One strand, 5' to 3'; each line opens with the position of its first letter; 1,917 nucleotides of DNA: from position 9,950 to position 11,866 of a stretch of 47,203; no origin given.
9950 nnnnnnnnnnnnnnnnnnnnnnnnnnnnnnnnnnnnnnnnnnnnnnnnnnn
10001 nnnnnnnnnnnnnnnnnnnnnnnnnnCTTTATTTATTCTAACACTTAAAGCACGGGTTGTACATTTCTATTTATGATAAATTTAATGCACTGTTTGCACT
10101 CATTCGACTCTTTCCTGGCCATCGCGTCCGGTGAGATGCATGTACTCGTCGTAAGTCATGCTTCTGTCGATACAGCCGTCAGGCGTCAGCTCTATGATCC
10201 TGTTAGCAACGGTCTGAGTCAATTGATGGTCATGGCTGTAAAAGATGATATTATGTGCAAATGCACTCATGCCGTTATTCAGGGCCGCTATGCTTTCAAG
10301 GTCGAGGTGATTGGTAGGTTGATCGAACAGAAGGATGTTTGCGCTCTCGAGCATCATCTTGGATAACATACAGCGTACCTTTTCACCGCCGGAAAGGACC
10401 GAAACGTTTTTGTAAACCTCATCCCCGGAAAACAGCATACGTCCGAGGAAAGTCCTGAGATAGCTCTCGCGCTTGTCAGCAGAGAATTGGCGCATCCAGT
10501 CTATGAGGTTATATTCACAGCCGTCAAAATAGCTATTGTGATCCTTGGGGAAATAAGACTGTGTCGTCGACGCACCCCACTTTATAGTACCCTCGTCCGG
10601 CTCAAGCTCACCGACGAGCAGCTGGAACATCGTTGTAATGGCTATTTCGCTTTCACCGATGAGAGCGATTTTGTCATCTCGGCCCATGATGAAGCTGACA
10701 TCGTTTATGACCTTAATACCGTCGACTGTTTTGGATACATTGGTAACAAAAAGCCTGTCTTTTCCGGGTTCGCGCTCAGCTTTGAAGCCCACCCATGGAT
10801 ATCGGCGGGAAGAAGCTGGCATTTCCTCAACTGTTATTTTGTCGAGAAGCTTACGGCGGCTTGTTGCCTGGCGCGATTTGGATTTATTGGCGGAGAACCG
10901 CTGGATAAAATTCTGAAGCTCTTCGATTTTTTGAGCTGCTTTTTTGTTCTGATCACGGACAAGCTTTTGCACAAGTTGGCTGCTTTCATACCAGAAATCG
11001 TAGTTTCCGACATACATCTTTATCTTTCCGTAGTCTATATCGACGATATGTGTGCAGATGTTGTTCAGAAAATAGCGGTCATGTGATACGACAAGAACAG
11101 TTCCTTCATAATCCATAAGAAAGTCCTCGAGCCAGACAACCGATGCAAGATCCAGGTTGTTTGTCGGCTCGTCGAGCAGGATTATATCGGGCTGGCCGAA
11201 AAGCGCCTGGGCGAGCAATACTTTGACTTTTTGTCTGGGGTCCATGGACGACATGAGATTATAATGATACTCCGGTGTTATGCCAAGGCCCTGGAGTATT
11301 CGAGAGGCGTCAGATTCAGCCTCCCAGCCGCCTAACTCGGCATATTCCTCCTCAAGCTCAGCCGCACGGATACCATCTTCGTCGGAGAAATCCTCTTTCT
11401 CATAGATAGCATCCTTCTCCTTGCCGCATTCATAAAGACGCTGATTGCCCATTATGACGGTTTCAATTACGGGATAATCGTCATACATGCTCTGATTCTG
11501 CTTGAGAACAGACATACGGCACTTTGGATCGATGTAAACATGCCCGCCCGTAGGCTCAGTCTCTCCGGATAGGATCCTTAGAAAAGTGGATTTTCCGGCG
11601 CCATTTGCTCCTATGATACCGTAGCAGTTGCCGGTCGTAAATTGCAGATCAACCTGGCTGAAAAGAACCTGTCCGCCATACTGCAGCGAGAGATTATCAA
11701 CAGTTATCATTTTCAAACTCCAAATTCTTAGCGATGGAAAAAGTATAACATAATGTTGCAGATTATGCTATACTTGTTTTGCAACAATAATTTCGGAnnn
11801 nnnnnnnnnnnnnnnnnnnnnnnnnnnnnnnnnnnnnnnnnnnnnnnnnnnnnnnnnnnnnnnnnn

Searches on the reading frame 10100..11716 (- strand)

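Call 5: search_protein_families(library=pfam, proteins=[window:10100-11716:-], max_evalue=10)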
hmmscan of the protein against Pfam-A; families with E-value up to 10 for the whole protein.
window:10100-11716:- (538 aa): 11 families
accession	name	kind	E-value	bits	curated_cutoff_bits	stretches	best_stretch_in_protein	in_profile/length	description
PF00005.33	ABC_tran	-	1.1e-35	123.7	25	2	20-186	2-137/137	ABC transporter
PF12848.13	ABC_tran_Xtn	-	1.2e-19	70.6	25.9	1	225-301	1-77/85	ABC transporter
PF13304.12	AAA_21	-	3.2e-09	37.7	27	2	32-50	2-20/304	AAA domain, putative AbiEii toxin, Type IV TA system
PF02463.25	SMC_N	-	7.8e-06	25.9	40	2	259-510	116-211/220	RecF/RecN/SMC N terminal domain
PF13476.12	AAA_23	-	0.0049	18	27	1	19-49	10-39/201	AAA domain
PF13555.12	AAA_29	-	0.0093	16.1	27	1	19-46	12-39/61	P-loop containing region of AAA domain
PF23161.1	HTH_RNase_II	-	0.032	15.5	24.7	0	107-151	33-79/95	Double HTH domain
PF06414.18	Zeta_toxin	-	0.068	13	22.3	1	36-64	23-51/199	Zeta toxin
PF13175.12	AAA_15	-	0.16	12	32.1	1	34-49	28-43/374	AAA ATPase domain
PF00910.28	RNA_helicase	-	0.22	12.5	21.5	1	34-82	3-48/105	RNA helicase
PF13238.12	AAA_18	-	0.3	12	29.4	1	34-53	3-22/128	AAA domain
